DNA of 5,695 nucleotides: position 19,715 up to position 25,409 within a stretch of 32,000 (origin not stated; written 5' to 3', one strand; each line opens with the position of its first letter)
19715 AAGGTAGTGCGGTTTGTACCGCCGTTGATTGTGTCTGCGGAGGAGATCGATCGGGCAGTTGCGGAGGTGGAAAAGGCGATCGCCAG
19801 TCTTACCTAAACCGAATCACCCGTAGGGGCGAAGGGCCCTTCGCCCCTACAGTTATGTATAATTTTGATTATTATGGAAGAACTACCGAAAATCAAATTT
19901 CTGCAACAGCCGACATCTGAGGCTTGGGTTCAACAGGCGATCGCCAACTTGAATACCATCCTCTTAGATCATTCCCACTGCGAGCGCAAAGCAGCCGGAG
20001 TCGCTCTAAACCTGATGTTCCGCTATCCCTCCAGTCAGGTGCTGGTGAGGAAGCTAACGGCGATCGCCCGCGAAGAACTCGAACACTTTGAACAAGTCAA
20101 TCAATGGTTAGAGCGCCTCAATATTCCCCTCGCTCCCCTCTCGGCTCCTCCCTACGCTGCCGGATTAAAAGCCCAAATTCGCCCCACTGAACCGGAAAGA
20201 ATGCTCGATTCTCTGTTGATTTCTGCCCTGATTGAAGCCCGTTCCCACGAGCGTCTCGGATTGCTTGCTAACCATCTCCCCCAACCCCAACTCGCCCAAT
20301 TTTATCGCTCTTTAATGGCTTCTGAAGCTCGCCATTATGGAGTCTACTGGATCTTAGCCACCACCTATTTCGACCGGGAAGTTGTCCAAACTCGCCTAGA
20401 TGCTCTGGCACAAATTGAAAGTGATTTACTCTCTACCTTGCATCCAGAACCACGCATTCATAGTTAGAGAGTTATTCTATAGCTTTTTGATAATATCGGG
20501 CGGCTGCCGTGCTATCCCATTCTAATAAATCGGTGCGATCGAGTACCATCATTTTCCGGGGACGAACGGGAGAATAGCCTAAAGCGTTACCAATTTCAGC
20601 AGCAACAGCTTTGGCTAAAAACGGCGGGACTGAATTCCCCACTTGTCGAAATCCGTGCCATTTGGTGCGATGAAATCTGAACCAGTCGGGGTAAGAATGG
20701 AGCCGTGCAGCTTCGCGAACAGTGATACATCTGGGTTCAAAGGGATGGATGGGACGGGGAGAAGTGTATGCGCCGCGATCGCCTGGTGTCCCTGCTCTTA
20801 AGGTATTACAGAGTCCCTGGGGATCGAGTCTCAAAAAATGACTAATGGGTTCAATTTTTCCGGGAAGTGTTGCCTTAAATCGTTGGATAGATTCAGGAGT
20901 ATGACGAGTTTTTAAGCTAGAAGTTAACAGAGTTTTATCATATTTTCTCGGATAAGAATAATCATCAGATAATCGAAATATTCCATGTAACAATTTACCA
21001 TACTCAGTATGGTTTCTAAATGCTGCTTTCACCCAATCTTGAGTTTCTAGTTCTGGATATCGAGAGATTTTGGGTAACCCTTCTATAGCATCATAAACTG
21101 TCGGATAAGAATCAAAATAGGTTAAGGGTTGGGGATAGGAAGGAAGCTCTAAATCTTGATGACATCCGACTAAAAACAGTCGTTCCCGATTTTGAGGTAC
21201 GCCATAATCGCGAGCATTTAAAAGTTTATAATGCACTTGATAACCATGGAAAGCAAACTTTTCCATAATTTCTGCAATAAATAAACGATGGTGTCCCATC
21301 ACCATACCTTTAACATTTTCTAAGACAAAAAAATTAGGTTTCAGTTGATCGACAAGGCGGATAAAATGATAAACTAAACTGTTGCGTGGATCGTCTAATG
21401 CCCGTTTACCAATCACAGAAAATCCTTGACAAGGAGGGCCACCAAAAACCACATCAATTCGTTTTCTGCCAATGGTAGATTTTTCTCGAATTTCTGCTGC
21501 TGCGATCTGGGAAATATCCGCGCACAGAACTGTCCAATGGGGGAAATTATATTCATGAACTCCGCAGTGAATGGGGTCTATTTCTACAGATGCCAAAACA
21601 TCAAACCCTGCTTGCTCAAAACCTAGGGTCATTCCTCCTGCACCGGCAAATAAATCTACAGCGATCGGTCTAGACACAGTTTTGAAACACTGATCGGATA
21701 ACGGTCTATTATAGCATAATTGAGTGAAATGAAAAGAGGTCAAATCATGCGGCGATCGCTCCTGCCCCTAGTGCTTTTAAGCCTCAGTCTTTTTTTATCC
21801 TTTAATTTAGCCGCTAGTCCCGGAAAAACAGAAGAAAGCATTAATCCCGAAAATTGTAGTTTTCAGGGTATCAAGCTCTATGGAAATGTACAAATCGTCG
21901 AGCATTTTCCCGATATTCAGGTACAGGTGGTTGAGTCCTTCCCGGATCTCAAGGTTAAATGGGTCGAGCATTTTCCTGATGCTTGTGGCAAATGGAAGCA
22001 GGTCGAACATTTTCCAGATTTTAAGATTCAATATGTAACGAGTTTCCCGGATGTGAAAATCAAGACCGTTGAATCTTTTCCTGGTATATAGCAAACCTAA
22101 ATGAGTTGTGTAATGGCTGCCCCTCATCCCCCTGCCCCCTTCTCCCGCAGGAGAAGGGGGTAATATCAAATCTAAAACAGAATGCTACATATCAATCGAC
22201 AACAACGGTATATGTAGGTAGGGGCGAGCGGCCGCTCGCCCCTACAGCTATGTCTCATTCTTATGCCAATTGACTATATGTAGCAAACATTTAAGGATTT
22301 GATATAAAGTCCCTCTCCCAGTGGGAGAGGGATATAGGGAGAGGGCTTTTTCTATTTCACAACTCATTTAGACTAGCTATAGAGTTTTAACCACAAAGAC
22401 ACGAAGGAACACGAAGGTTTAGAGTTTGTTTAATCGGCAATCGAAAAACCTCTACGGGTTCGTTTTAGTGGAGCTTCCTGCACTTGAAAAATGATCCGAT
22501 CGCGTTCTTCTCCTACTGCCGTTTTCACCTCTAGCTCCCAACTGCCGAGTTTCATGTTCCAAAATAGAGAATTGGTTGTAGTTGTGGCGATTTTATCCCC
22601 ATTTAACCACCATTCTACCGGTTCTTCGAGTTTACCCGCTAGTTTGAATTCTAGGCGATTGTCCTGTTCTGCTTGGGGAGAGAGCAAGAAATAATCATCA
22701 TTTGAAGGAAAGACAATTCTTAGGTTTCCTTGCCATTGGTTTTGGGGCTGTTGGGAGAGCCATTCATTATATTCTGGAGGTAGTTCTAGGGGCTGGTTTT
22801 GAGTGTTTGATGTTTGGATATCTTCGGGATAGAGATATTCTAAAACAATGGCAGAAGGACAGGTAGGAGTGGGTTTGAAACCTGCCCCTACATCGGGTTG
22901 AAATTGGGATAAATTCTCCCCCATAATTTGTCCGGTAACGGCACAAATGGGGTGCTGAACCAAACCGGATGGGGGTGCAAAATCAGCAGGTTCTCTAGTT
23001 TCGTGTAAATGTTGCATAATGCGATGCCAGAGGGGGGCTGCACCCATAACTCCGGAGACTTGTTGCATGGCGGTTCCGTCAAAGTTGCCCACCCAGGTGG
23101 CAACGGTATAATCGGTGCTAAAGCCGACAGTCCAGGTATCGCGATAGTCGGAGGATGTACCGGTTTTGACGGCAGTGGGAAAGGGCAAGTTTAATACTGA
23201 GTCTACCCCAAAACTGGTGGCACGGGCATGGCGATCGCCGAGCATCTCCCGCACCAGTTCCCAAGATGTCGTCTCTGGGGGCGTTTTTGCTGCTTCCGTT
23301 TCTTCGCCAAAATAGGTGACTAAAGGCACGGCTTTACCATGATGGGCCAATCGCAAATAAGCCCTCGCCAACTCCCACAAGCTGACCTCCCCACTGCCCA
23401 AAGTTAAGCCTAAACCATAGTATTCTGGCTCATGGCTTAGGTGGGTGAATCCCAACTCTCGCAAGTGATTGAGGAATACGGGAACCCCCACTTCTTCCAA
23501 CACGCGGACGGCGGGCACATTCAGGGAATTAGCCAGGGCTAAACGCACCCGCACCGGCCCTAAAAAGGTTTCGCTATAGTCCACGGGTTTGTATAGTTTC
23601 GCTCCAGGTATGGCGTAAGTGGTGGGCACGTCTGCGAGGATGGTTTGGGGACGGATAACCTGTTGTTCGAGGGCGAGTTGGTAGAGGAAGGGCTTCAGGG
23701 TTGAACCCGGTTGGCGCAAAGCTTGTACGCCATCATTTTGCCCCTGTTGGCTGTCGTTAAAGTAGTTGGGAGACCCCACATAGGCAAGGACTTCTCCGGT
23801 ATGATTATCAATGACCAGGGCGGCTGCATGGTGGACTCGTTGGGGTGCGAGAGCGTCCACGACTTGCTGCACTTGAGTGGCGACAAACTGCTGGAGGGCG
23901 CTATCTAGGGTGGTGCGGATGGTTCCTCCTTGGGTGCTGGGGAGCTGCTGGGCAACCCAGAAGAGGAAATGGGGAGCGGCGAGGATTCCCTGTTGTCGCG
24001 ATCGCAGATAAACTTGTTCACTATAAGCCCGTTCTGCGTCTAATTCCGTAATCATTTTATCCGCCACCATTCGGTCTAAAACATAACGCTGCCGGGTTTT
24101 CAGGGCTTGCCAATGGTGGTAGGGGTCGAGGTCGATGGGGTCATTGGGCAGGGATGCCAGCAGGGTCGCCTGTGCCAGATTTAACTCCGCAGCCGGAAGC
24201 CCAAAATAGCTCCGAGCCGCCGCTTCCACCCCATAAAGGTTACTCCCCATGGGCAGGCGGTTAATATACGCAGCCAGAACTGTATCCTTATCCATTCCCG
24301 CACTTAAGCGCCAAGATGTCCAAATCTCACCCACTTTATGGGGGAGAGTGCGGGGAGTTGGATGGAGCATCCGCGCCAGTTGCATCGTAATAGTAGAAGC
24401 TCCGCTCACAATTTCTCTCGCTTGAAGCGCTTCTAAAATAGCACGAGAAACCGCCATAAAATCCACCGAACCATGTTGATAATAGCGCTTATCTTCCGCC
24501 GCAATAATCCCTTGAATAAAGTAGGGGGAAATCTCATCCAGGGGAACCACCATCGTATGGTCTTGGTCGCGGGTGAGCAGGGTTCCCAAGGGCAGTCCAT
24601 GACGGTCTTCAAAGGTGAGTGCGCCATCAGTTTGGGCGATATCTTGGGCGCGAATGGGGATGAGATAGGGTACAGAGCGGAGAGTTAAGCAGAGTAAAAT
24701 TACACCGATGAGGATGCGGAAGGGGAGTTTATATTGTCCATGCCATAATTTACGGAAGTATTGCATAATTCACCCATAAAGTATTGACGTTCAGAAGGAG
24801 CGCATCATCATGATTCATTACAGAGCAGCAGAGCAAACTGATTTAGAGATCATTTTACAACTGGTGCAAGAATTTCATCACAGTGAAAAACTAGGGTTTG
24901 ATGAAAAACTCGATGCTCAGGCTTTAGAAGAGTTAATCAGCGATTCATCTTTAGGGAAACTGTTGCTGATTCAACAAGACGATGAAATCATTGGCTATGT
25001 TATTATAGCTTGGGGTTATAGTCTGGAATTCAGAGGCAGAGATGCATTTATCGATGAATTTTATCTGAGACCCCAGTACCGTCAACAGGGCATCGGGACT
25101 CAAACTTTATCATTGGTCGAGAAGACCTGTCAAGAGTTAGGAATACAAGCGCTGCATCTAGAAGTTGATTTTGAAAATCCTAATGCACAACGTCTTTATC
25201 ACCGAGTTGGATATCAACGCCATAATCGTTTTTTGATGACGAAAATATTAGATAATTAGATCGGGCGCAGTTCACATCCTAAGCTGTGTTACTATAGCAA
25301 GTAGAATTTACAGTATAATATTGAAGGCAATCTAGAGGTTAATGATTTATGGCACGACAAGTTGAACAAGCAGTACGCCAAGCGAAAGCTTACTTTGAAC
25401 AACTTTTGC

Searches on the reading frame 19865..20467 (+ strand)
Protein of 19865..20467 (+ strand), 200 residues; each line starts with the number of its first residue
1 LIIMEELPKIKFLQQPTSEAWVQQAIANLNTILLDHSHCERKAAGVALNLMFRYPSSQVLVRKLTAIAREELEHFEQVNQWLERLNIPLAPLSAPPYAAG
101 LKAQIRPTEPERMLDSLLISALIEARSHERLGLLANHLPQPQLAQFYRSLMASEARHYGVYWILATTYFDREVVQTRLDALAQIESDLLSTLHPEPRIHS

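Call 6: search_protein_families(library=pfam, proteins=[window:19865-20467:+], max_evalue=0.001)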
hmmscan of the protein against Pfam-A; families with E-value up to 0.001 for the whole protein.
window:19865-20467:+ (200 aa): 1 family
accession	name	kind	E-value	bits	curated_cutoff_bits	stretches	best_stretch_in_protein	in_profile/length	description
PF06175.17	MiaE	-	1.7e-83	279.8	27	1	8-200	5-199/199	tRNA-(MS[2]IO[6]A)-hydroxylase (MiaE)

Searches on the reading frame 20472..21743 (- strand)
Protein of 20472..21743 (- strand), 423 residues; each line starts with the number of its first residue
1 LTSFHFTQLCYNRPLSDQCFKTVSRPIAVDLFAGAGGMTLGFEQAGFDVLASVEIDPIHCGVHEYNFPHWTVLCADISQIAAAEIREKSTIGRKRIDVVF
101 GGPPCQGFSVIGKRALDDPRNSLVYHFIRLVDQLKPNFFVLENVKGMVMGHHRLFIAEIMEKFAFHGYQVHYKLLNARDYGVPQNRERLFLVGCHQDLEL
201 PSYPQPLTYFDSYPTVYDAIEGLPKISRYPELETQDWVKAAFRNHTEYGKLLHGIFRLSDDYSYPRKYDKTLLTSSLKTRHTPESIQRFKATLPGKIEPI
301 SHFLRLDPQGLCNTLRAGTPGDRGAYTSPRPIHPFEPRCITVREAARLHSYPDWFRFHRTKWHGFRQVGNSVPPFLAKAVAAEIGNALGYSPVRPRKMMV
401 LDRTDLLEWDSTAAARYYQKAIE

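Call 6: search_protein_families(library=pfam, proteins=[window:20472-21743:-], max_evalue=0.001)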
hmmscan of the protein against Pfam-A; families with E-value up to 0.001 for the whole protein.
window:20472-21743:- (423 aa): 2 families
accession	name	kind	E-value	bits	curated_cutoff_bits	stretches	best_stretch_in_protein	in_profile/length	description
PF00145.23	DNA_methylase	-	7.1e-72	243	22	1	29-385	4-323/324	C-5 cytosine-specific DNA methylase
PF09445.16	Methyltransf_15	-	4.8e-07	29.9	22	1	27-118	3-94/165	RNA cap guanine-N2 methyltransferase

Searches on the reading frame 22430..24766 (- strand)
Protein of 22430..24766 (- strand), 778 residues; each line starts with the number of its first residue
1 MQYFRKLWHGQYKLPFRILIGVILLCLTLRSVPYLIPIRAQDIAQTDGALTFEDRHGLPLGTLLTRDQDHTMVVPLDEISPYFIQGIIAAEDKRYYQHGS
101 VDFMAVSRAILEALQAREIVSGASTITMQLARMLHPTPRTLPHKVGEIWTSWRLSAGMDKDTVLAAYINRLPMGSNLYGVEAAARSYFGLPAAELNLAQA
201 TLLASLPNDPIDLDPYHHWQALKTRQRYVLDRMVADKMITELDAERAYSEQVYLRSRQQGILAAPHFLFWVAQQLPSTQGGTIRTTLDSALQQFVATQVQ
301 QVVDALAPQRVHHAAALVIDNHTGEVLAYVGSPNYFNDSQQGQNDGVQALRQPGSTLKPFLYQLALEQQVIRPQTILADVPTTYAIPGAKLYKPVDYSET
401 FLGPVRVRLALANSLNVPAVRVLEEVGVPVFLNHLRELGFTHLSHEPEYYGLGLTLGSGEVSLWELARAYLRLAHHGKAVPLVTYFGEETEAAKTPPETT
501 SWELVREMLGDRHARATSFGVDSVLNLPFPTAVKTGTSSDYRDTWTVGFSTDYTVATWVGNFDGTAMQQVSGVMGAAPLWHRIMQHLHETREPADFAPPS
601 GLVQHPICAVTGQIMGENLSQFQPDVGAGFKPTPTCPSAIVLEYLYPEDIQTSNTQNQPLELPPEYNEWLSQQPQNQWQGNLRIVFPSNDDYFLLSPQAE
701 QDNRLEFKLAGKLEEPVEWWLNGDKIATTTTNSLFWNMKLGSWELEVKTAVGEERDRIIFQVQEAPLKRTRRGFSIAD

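Call 6: search_protein_families(library=pfam, proteins=[window:22430-24766:-], max_evalue=0.001)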
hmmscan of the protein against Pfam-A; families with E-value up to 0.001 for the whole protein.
window:22430-24766:- (778 aa): 3 families
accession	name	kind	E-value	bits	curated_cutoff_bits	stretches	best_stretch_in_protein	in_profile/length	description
PF00912.28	Transgly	-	5.2e-52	176.3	27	1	61-233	6-177/178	Transglycosylase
PF00905.27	Transpeptidase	-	1.2e-21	77.6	22.1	1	315-569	2-283/299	Penicillin binding protein transpeptidase domain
PF06832.18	BiPBP_C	-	6.3e-12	45.7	26.8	1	675-758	5-88/90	Penicillin-Binding Protein C-terminus Family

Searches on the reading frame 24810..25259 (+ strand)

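Call 6: search_protein_families(library=pfam, proteins=[window:24810-25259:+], max_evalue=0.001)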
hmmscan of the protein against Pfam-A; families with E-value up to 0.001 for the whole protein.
window:24810-25259:+ (149 aa): 6 families
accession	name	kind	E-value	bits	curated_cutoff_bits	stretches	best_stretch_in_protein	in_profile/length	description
PF00583.31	Acetyltransf_1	-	2.5e-18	66.9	20.7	1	31-135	16-116/116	Acetyltransferase (GNAT) family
PF13673.13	Acetyltransf_10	-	7.4e-12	45.8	23.6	1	29-139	12-111/128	Acetyltransferase (GNAT) domain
PF13508.13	Acetyltransf_7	-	6.4e-11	42.9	27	1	50-136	4-83/84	Acetyltransferase (GNAT) domain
PF13302.13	Acetyltransf_3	-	7.6e-07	30.3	25.4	1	5-136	5-138/138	Acetyltransferase (GNAT) domain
PF13420.13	Acetyltransf_4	-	1.1e-06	29.2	24.3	1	5-137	2-136/155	Acetyltransferase (GNAT) domain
PF08445.16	FR47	-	7.4e-05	23.1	22.1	1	78-138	21-80/86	FR47-like protein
